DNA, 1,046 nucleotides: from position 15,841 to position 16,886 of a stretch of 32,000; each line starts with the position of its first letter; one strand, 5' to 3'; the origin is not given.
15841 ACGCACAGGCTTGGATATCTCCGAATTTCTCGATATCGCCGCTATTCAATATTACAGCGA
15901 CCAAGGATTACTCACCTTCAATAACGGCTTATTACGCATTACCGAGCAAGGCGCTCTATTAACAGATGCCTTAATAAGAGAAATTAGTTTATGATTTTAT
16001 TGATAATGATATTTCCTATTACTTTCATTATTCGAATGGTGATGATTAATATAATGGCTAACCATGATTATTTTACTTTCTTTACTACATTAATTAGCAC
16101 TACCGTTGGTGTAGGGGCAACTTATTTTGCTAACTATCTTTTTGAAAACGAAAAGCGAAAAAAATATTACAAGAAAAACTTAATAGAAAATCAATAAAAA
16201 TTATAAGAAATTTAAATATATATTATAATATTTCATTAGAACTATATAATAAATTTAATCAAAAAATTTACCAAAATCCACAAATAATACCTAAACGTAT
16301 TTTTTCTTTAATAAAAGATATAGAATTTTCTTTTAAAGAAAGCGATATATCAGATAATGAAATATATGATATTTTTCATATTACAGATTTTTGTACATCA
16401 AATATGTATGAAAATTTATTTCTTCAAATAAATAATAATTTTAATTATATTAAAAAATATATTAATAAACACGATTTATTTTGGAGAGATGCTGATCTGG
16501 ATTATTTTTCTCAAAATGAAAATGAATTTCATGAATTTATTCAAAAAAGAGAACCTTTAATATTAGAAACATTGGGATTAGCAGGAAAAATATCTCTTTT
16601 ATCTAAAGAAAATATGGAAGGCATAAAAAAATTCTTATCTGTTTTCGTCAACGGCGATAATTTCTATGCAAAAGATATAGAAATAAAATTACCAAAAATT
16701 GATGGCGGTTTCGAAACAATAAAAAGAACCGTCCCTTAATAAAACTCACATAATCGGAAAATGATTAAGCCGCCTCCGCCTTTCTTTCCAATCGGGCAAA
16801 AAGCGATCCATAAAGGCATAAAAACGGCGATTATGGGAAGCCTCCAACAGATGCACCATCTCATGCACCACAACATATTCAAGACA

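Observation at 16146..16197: A7 tract in exact X_XXY_YYZ phase links the two island ORFs: programmed -1 frameshift, phase-variable switch, or a very recent pseudogene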

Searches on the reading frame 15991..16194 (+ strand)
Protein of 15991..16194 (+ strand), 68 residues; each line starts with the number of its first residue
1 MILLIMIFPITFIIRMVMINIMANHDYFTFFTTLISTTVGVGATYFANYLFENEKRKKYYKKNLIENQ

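Call 13: find_encoding_contigs(protein=window:15991-16194:+, flank=3000, max_places=10)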
Protein window:15991-16194:+ (68 aa): 6 contigs read that carry it; 4 places shown.
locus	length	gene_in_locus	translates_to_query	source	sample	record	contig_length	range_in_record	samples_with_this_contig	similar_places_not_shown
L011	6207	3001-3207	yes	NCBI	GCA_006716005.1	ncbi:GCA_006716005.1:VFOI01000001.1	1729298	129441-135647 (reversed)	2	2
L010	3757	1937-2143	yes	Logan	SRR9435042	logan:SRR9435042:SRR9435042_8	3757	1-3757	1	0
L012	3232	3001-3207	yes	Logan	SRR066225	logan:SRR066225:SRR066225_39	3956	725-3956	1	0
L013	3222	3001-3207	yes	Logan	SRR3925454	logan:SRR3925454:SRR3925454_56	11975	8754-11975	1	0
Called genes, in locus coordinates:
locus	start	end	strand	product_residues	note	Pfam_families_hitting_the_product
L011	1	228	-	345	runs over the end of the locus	PF01628:HrcA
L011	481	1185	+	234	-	PF01138:RNase_PH, PF03725:RNase_PH_C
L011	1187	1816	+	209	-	PF01725:Ham1p_like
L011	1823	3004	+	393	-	PF04055:Radical_SAM, PF06969:HemN_C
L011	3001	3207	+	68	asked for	-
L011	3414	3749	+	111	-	-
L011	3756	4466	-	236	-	PF01863:YgjP-like, PF10263:SprT-like (weak)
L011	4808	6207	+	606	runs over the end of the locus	PF00258:Flavodoxin_1, PF00667:FAD_binding_1, PF00175:NAD_binding_1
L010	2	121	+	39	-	?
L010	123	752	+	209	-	PF01725:Ham1p_like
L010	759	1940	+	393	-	PF04055:Radical_SAM, PF06969:HemN_C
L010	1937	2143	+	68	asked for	-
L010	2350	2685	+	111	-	-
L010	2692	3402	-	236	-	PF01863:YgjP-like, PF10263:SprT-like (weak)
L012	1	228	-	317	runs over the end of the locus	?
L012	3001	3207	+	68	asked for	-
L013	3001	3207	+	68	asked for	-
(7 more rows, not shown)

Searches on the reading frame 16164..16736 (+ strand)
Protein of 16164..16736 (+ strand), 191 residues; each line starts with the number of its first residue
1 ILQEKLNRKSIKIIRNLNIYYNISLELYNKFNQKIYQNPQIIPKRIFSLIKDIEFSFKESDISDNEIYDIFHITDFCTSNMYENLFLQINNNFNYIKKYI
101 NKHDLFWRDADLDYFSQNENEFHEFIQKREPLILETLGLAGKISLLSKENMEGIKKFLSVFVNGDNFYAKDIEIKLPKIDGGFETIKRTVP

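Call 45: search_protein_families(library=phrogs, alignment_id=A5, max_evalue=0.1)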
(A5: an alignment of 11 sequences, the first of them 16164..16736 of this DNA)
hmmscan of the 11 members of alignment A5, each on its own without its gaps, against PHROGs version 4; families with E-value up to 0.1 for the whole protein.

A. member 1, window:16164-16736:+ (191 aa): 0 families

B. families by the number of members that match (of 11 scanned): 8 families
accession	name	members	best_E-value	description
phrog_36022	-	2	0.0097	-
phrog_6664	-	2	0.016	-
phrog_1350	-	2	0.034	holin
phrog_19130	-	2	0.059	-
phrog_11953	-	1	0.0065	exonuclease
phrog_14559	-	1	0.014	-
phrog_13707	-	1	0.046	-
phrog_937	-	1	0.059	hemolysin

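Call 48: predict_structure(alignment_id=A5)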
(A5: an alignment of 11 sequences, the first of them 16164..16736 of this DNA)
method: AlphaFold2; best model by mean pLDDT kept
length: 191 residues; sequences in the alignment: 11
mean_pLDDT: 84.8   pTM: 0.82
mean pLDDT of the five models: 84.8, 83.6, 82.0, 81.5, 79.9
residues with pLDDT >= 90: 78; 70-90: 86; 50-70: 27; < 50: 0
segments of 3 or more residues with pLDDT < 50: none
pLDDT, mean of each block of 10 residues (from residue 1): 83 91 91 67 60 64 79 92 92 91 86 84 86 89 94 96 87 91 91 72
secondary structure, 60 per line:
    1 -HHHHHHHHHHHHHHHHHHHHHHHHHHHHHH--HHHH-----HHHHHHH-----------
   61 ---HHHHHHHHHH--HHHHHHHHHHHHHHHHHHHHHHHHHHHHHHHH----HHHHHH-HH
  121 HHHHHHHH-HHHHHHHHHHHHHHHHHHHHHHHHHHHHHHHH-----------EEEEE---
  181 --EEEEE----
elements in order: H2-31 H34-37 H43-49 H64-73 H76-107 H112-117 H119-128 H130-161 E173-177 E183-187
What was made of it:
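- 16164..16739 (+): 3' part of the gene in the -1 frame: 191 codons plus the stop. It is predicted to form a helical bundle with a C-terminal beta hairpin. AlphaFold2 gives pLDDT 84.8 and pTM 0.82 (call 48).
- It starts inside helix 76-107 of a confident model (call 48). The AlphaFold2 model of the window's own -1-frame sequence is confident (call 48), so the coding information is intact.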

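Call 53: fold_search(model_id=the predicted structure, library=pdb)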
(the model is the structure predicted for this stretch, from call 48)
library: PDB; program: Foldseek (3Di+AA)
matches with E <= 10: 369; with E <= 0.001: 0
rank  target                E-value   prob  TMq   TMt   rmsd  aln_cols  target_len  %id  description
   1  4yjw                  2.1e-01  0.38  0.26  0.30  11.7       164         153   15  Crystal structure of a DUF3829 family protein (BVU_3067) from Bacteroides vulgatus ATCC 8482 at 1.80 A resolution (released 2015-03-18)
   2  8dt0_B                2.1e-01  0.30  0.22  0.29  15.7       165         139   13  Scaffolding protein functional sites using deep learning (released 2022-08-10)
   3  4uos                  2.5e-01  0.21  0.21  0.21  13.8       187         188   11  Thermodynamic hyperstability in parametrically designed helical bundles (released 2014-11-05)
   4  8dt0_A                3.8e-01  0.18  0.22  0.26  16.5       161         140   13  Scaffolding protein functional sites using deep learning (released 2022-08-10)
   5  2lk4_MODEL_1_A        4.0e-01  0.87  0.39  0.52   7.4       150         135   11  Structural and mechanistic insights into the interaction between PAT Pyk2 and Paxillin LD motif (released 2012-10-10)
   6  8w6e_B                5.0e-01  0.13  0.22  0.25  17.0       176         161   15  De novo design of HBC599 binder (released 2024-11-27)
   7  5mx5_D                6.5e-01  0.54  0.39  0.36  14.8       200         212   10  Mouse PA28alpha-beta (released 2017-09-13)
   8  7jh6_A                6.5e-01  0.15  0.24  0.25  14.2       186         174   12  De novo designed two-domain di-Zn(II) and porphyrin-binding protein (released 2020-12-09)
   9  5mx5_B                8.0e-01  0.47  0.39  0.37  14.2       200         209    8  Mouse PA28alpha-beta (released 2017-09-13)
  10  8w6e_A                8.0e-01  0.10  0.21  0.25  17.1       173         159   13  De novo design of HBC599 binder (released 2024-11-27)
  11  5mx5_I                9.3e-01  0.15  0.24  0.23  15.6       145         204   13  Mouse PA28alpha-beta (released 2017-09-13)
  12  7ux1_A                9.3e-01  0.11  0.23  0.08  26.2       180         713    9  EcMscK in an Open Conformation (released 2022-11-23)
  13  8w6f_A                9.8e-01  0.21  0.30  0.34  11.4       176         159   11  Apo structure of HBC binder (released 2024-11-27)
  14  3plt_B                1.1e+00  0.33  0.37  0.35  23.5       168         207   11  Crystal structure of Lsp1 from Saccharomyces cerevisiae (released 2011-06-22)
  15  7nao_f                1.1e+00  0.28  0.37  0.34  16.0       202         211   10  Human PA28-20S proteasome complex (released 2022-11-02)
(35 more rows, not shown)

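Call 57: find_related_loci(query=A5, collection=genome_contigs, flank=4000)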
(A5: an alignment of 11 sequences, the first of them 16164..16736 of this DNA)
Query A5 (191 aa) in genome_contigs; peptide patterns used: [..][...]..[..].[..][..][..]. (x = any residue, [..] = any of these).
196 stretches matched a pattern, but none encodes a relative of the query by tblastn (E <= 1e-3).

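Call 64: search_protein_families(library=ncbifam, alignment_id=A5, max_evalue=0.1)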
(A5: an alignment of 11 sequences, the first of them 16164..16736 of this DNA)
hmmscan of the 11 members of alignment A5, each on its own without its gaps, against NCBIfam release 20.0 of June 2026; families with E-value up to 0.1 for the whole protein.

A. member 1, window:16164-16736:+ (191 aa): 1 family
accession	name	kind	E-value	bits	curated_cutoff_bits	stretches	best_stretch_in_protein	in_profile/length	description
NF004964.0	PRK06310.1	equivalog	0.015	14.7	236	1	50-175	40-163/250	DNA polymerase III subunit epsilon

B. families by the number of members that match (of 11 scanned): 10 families
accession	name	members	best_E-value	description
NF005273.1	PRK06778.1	2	0.00076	putative lateral flagellar export/assembly protein LafU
NF052432.1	TC0500_fam_Inc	2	0.0044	TC0500 family inclusion membrane protein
NF050138.1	marker_Dhp61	1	0.00053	protein Dhp61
NF045939.1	MHJ_0274_fam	1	0.0046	MHJ_0274 family protein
NF046011.1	MAG4940_fam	1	0.011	MAG4940 family membrane protein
NF004964.0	PRK06310.1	1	0.015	DNA polymerase III subunit epsilon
NF002291.0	PRK01215.1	1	0.02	nicotinamide mononucleotide deamidase-related protein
NF041554.1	SA1362_fam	1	0.036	SA1362 family protein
NF005118.0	PRK06550.1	1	0.068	3-oxoacyl-ACP reductase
NF001067.0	PRK00118.1-2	1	0.088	putative DNA-binding protein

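Call 65: search_solved_structures(query=A5, max_evalue=1)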
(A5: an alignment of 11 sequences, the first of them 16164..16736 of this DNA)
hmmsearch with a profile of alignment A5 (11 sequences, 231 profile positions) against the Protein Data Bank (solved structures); distinct sequences matched with E-value up to 1: 1.
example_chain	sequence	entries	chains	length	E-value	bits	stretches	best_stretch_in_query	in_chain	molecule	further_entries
7lhy_A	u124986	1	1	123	0.1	15.5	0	128-209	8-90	SWI/SNF nucleosome remodeling complex component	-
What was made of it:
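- Tried and rejected: The PDB sequence profile also gave nothing (call 65).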

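Call 68: search_protein_families(library=padloc, alignment_id=A5, max_evalue=1)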
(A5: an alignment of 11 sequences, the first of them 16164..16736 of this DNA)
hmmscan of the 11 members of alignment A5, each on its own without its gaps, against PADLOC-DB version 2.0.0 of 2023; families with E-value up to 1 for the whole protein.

A. member 1, window:16164-16736:+ (191 aa): 0 families

B. families by the number of members that match (of 11 scanned): 1 family
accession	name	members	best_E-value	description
PDLC04409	PDC-M09B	1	0.0095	-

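Call 69: search_protein_families(library=pfam, alignment_id=A5, max_evalue=0.1)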
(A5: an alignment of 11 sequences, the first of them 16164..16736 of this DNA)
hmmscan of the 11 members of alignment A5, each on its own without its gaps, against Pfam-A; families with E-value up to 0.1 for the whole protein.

A. member 1, window:16164-16736:+ (191 aa): 1 family
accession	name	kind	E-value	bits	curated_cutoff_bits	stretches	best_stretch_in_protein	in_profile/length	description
PF21861.2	RepB_C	-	0.013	15.9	27.3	1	62-101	15-54/58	Replication protein RepB, C-terminal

B. families by the number of members that match (of 11 scanned): 7 families
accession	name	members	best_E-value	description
PF24140.1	TPR_TNPO3_IPO13_3rd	2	0.064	Transportin-3/Importin-13 third TPR domain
PF06395.16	CDC24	2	0.086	CDC24 Calponin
PF02145.21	Rap_GAP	1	0.0023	Rap/ran-GAP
PF21861.2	RepB_C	1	0.013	Replication protein RepB, C-terminal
PF19788.4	DUF6272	1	0.015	Family of unknown function (DUF6272)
PF13535.11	ATP-grasp_4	1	0.036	ATP-grasp domain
PF20416.4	UTP20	1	0.05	U3 small nucleolar RNA-associated protein 20 domain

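Call 71: fold_search(model_id=the predicted structure, library=viral)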
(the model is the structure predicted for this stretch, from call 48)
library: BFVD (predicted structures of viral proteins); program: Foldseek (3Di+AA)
matches with E <= 10: 277; with E <= 0.001: 0
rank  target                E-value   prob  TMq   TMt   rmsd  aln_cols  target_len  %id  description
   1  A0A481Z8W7            1.5e-01  0.15  0.20  0.12  29.9       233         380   11  HNH endonuclease [Pithovirus LCPAC302]
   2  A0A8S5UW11            3.9e-01  0.21  0.27  0.07  24.4       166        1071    6  Uncharacterized protein [Siphoviridae sp. ctgaU3]
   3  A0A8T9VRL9            4.4e-01  0.15  0.22  0.23  19.7       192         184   14  (no name in the UniProt tables at hand)
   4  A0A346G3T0            7.0e-01  0.14  0.23  0.25  18.2       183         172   14  (no name in the UniProt tables at hand)
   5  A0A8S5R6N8            8.2e-01  0.12  0.22  0.23  11.0       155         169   13  Uncharacterized protein [virus sp. ctah610]
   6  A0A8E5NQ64            8.2e-01  0.11  0.23  0.06  17.9       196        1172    4  (no name in the UniProt tables at hand)
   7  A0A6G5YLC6            9.5e-01  0.13  0.24  0.22  18.0       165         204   14  (no name in the UniProt tables at hand)
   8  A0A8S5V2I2            9.5e-01  0.09  0.23  0.04  20.5       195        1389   11  Uncharacterized protein [CrAss-like virus sp. ctelJ1]
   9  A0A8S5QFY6            1.1e+00  0.11  0.19  0.24  18.1       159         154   13  Uncharacterized protein [Myoviridae sp. ctn8H20]
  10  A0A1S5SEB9            1.2e+00  0.08  0.22  0.13  27.3       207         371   12  (no name in the UniProt tables at hand)
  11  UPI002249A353         1.2e+00  0.08  0.22  0.20  29.9       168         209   15  (no name look-up for this kind of identifier)
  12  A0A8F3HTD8            1.2e+00  0.08  0.26  0.20  27.4       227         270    9  Uncharacterized protein [Ranid herpesvirus 4]
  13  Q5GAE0                1.2e+00  0.06  0.19  0.04  36.1       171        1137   10  Methyl-accepting transducer domain-containing protein [Grouper iridovirus]
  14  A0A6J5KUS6            1.2e+00  0.06  0.18  0.06  44.7       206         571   17  Endonuclease subunit [uncultured Caudovirales phage]
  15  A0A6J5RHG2            1.2e+00  0.04  0.15  0.05  33.9       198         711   13  Uncharacterized protein [uncultured Caudovirales phage]
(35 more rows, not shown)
